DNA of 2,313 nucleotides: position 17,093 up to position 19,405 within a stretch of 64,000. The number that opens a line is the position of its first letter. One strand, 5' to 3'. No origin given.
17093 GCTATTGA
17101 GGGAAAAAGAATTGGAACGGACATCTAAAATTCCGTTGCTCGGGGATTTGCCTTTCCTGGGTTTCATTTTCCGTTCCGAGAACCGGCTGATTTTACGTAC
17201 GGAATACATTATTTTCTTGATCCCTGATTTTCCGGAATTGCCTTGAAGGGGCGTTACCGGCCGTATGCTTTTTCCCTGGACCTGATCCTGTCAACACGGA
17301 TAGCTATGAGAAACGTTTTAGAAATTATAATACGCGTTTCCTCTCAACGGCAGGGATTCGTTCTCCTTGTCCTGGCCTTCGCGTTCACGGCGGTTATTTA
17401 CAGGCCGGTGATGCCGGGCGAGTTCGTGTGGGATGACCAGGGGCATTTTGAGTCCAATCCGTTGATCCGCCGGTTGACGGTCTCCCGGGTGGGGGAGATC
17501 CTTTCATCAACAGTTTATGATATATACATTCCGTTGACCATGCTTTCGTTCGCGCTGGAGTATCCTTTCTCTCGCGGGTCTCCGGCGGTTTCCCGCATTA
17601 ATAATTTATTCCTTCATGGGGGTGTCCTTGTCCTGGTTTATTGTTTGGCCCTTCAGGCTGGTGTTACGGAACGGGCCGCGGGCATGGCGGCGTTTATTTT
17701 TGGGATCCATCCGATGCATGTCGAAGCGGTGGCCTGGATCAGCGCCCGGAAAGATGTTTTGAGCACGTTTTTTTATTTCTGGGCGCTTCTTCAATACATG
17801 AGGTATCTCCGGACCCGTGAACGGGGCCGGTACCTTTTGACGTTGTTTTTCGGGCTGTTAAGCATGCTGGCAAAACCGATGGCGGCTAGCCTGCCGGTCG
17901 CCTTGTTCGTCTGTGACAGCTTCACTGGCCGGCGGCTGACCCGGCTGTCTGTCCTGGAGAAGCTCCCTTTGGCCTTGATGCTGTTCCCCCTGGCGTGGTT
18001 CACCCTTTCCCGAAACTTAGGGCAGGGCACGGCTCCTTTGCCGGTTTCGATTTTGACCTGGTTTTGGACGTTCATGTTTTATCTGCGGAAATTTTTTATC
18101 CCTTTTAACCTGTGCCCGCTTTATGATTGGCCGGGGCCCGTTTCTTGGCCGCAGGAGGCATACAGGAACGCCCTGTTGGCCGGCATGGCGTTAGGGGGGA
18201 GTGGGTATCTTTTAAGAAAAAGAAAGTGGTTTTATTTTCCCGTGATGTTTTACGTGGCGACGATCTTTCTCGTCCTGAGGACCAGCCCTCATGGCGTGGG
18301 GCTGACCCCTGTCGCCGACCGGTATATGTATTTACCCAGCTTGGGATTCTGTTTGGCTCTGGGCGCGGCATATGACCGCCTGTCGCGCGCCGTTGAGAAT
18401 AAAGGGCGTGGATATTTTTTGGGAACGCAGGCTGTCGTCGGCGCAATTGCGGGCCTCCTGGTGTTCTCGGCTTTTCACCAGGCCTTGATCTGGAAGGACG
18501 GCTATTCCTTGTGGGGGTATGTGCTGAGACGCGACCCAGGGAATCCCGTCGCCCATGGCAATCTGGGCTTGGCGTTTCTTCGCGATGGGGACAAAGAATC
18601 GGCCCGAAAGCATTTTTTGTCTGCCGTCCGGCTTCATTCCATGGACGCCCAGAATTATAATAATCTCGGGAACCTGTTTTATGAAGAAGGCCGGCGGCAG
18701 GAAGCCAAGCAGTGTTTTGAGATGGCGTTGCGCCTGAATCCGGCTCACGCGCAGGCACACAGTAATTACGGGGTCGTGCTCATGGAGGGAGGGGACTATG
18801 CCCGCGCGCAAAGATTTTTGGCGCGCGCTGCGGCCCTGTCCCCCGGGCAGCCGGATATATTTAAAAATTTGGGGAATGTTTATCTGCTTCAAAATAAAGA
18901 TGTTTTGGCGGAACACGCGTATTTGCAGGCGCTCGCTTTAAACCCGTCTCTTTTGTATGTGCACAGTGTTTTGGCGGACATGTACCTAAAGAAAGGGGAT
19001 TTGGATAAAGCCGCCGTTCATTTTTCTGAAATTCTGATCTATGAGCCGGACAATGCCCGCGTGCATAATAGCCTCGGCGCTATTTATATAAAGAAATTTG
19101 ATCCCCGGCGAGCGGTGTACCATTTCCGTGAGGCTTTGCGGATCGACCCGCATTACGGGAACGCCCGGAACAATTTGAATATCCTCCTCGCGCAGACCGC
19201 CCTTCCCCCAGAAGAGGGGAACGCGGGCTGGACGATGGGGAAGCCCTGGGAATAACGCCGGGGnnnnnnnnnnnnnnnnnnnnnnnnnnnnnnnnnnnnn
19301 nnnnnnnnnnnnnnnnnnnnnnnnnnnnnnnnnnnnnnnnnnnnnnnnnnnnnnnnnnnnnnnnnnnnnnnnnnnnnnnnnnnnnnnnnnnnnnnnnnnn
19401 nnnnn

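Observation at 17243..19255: TMTC/PMT-like GT-C glycosyltransferase with TPR repeats inside the T2SS operon, and a poly-Thr tract in the secretin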

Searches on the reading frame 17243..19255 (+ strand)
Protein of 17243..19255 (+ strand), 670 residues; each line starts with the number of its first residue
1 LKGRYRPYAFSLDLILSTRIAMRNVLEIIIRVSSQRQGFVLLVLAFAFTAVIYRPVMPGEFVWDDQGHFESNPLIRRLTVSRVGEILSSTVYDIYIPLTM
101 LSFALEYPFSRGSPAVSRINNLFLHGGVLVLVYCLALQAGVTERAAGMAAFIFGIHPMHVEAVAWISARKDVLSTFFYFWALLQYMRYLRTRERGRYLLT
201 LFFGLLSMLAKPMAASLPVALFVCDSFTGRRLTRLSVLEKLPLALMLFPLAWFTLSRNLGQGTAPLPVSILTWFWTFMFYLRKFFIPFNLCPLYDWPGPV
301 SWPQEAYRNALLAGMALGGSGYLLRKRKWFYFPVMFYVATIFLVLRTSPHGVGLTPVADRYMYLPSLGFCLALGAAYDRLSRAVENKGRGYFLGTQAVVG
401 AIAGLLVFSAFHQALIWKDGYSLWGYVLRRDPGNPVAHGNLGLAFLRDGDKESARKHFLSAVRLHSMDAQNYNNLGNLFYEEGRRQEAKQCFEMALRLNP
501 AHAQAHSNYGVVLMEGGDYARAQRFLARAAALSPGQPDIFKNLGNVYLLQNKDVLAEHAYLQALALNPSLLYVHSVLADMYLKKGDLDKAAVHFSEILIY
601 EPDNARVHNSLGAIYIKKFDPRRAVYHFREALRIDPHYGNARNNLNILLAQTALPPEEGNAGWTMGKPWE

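Call 6: search_protein_families(library=pfam, proteins=[window:17243-19255:+], max_evalue=0.01)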
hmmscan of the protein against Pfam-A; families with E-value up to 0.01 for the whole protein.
window:17243-19255:+ (670 aa): 19 families
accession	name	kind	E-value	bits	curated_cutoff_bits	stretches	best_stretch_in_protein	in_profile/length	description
PF07719.23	TPR_2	-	2e-35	118.4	27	5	470-502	2-34/34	Tetratricopeptide repeat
PF00515.34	TPR_1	-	1e-32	111.1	27.8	3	472-500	4-32/34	Tetratricopeptide repeat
PF13431.12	TPR_17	-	1.6e-23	81.4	24.4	1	491-523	1-33/34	Tetratricopeptide repeat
PF13432.12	TPR_16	-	7.6e-23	81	32.7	4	474-537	2-65/65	Tetratricopeptide repeat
PF13414.12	TPR_11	-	1.2e-22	79.7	26.8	3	579-617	2-40/42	TPR repeat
PF13181.12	TPR_8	-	1.8e-20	71.7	25.7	1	469-502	1-34/34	Tetratricopeptide repeat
PF14559.12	TPR_19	-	2e-20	73.3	25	3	480-539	2-61/68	Tetratricopeptide repeat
PF13424.12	TPR_12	-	1.6e-19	70.3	30.1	3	437-498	5-74/77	Tetratricopeptide repeat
PF13176.12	TPR_7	-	9.5e-12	44.5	27.9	0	473-500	3-32/36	Tetratricopeptide repeat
PF23914.1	TPR_CcmH_CycH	-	1.9e-11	44.5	42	2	465-535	46-119/158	Cytochrome c-type biogenesis protein H TPR domain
PF13428.12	TPR_14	-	8.9e-11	41.8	23.5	0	509-545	7-43/44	Tetratricopeptide repeat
PF13174.12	TPR_6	-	3.8e-08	33.9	26.3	0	475-500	6-31/33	Tetratricopeptide repeat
PF13374.12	TPR_10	-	8.8e-08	32.4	27.5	0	472-498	5-31/42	Tetratricopeptide repeat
PF07721.20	TPR_4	-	3.4e-07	30.7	27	0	503-528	1-26/26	Tetratricopeptide repeat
PF25064.1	ARM_TT21_5th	-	2.1e-05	25.2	27.8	0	576-607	6-37/117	TT21 fifth ARM repeats domain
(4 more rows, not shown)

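Call 8: search_protein_families(library=ncbifam, proteins=[window:17243-19255:+], max_evalue=0.1)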
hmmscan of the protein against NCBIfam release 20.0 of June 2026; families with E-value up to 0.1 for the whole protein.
window:17243-19255:+ (670 aa): 35 families (the best 25 are shown)
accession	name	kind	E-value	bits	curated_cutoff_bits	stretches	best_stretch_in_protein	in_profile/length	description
TIGR02917.1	PEP_TPR_lipo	equivalog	1.4e-33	115.9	312.2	2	510-648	370-508/899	XrtA/PEP-CTERM system TPR-repeat protein PrsT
TIGR02521.1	type_IV_pilW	equivalog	3.4e-29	102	154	2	440-569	36-167/234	type IV pilus biogenesis/stability protein PilW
NF033762.1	social_mot_Tgl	equivalog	8.9e-17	61.3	225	3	436-524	137-225/252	social motility TPR repeat lipoprotein Tgl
NF040959.1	MamA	equivalog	1.5e-16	60.5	200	2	441-595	43-197/204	magnetosome protein MamA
NF047507.1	TPR_BatC_Lepto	exception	8.2e-16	58.1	175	2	582-651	69-142/214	TPR repeat-containing protein BatC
NF033920.0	C39_PA2778_fam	equivalog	9.9e-15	54.6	150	2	445-534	166-255/255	PA2778 family cysteine peptidase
TIGR02552.1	LcrH_SycD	equivalog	1.3e-13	50.8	104.8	2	479-565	28-114/136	SycD/LcrH family type III secretion system chaperone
NF033758.1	gliding_GltE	equivalog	1.4e-13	50.6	225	2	528-656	213-341/411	adventurous gliding motility TPR repeat lipoprotein GltE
NF052415.1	T3SS_chap_SctY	equivalog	1.2e-11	45.1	70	2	475-565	12-105/106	type III secretion apparatus assembly chaperone SctY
TIGR03939.1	PGA_TPR_OMP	equivalog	6.2e-11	41.2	366.65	3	499-604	391-496/800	poly-beta-1,6 N-acetyl-D-glucosamine export porin PgaA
NF008391.2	PRK11189.1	equivalog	1e-10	41.6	250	2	451-525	81-155/297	lipoprotein NlpI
NF002725.1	PRK02603.1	equivalog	1.3e-08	35.1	143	1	442-523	42-126/173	photosystem I assembly protein Ycf3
NF008520.0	PRK11447.1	equivalog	3.4e-08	31.7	858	2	441-572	275-420/1157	cellulose synthase complex outer membrane protein BcsC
TIGR00990.1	3a0801s09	subfamily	2.1e-07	30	757.25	1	458-635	320-497/615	mitochondrial import receptor subunit TOM70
TIGR00540.1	TPR_hemY_coli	hypoth_equivalog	3.1e-06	26.2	142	0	428-493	319-383/385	heme biosynthesis-associated TPR protein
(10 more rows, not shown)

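Call 24: predict_structure(alignment_id=A1)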
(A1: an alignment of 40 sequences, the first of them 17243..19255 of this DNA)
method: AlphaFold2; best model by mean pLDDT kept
length: 670 residues; sequences in the alignment: 40
mean_pLDDT: 88.5   pTM: 0.84
mean pLDDT of the five models: 88.5, 87.6, 87.2, 85.7, 84.3
residues with pLDDT >= 90: 473; 70-90: 129; 50-70: 33; < 50: 35
segments of 3 or more residues with pLDDT < 50: 1-10, 12-14, 657-670
pLDDT, mean of each block of 10 residues (from residue 1): 42 51 58 78 95 90 84 84 89 91 90 87 95 96 96 92 82 95 97 97 97 90 94 94 94 79 78 91 90 83 92 96 93 95 76 56 88 95 92 94 95 92 93 92 93 97 93 97 96 97 97 96 97 93 97 97 91 96 97 93 94 95 96 96 93 58 40
secondary structure, 60 per line:
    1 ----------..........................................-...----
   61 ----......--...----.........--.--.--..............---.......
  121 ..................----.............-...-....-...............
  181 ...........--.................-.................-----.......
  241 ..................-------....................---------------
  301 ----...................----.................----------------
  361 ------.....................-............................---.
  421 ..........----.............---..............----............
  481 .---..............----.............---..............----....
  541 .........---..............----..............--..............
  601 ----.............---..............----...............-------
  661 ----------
elements in order: H11-52 H65-70 H80-88 H97-110 H114-138 H143-155 H161-164 H166-191 H194-210 H212-228 H234-258 H266-285 H305-323 H328-344 H367-387 H389-416 H420-430 H435-447 H451-464 H469-481 H485-498 H503-515 H519-532 H537-549 H553-566 H571-584 H587-600 H605-617 H621-634 H639-653

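Call 26: fold_search(model_id=the predicted structure, library=pdb)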
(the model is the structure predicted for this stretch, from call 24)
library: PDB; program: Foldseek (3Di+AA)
matches with E <= 10: 1363; with E <= 0.001: 400
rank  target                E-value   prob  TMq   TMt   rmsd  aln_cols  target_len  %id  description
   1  9qhb                  2.2e-12  1.00  0.30  0.68   9.7       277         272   27  Crystal structure of 16-repeat CTPR protein with eliminated coordination sites (released 2025-10-22)
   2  1w3b_A                6.3e-12  1.00  0.30  0.49  17.1       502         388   20  The superhelical TPR domain of O-linked GlcNAc transferase reveals structural similarities to importin alpha. (released 2004-09-09)
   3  8chy                  2.7e-11  1.00  0.29  0.64   5.0       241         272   30  Crystal structure of an 8-repeat consensus TPR superhelix with Zinc. (released 2024-02-21)
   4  9qhc_B                4.5e-11  1.00  0.30  0.67  11.0       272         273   28  Crystal structure of 8-repeat CTPR protein with eliminated coordination sites (released 2025-10-22)
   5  6eou                  8.8e-11  1.00  0.29  0.51  15.9       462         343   20  O-GlcNAc transferase TPR domain with the intellectual disability associated mutation L254F (released 2018-05-09)
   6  1w3b_B                1.1e-10  1.00  0.31  0.52  10.5       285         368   24  The superhelical TPR domain of O-linked GlcNAc transferase reveals structural similarities to importin alpha. (released 2004-09-09)
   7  9qhc_A                1.2e-10  1.00  0.31  0.67  10.0       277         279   28  Crystal structure of 8-repeat CTPR protein with eliminated coordination sites (released 2025-10-22)
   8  7yea_A                1.6e-10  1.00  0.33  0.23  19.7       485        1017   18  Human O-GlcNAc transferase Dimer (released 2023-07-12)
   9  7ntf_B                2.2e-09  1.00  0.31  0.26  10.5       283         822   24  Cryo-EM structure of unliganded O-GlcNAc transferase (released 2021-11-17)
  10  8dtg_B                3.8e-09  1.00  0.26  0.24  12.5       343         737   21  Cryo-EM structure of Arabidopsis SPY alternative conformation 1 (released 2023-03-08)
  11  7yeh_A                4.1e-09  1.00  0.31  0.21  18.3       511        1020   18  Cryo-EM structure of human OGT-OGA complex (released 2023-07-12)
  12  8dtg_A                5.3e-09  1.00  0.26  0.23  17.3       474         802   17  Cryo-EM structure of Arabidopsis SPY alternative conformation 1 (released 2023-03-08)
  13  8dth_B                5.9e-09  1.00  0.26  0.25  11.2       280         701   24  Cryo-EM structure of Arabidopsis SPY alternative conformation 2 (released 2023-03-08)
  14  8dth_A                7.1e-09  1.00  0.26  0.24  11.9       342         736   20  Cryo-EM structure of Arabidopsis SPY alternative conformation 2 (released 2023-03-08)
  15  7y4i_A                7.7e-09  1.00  0.26  0.22  17.6       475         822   17  Crystal structure of SPINDLY in complex with GDP (released 2022-12-07)
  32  2ho1_B                9.3e-08  1.00  0.29  0.78   3.6       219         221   24  Functional Characterization of Pseudomonas Aeruginosa pilF (released 2006-07-25)
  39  2ho1_A                1.4e-07  1.00  0.29  0.81   3.9       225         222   24  Functional Characterization of Pseudomonas Aeruginosa pilF (released 2006-07-25)
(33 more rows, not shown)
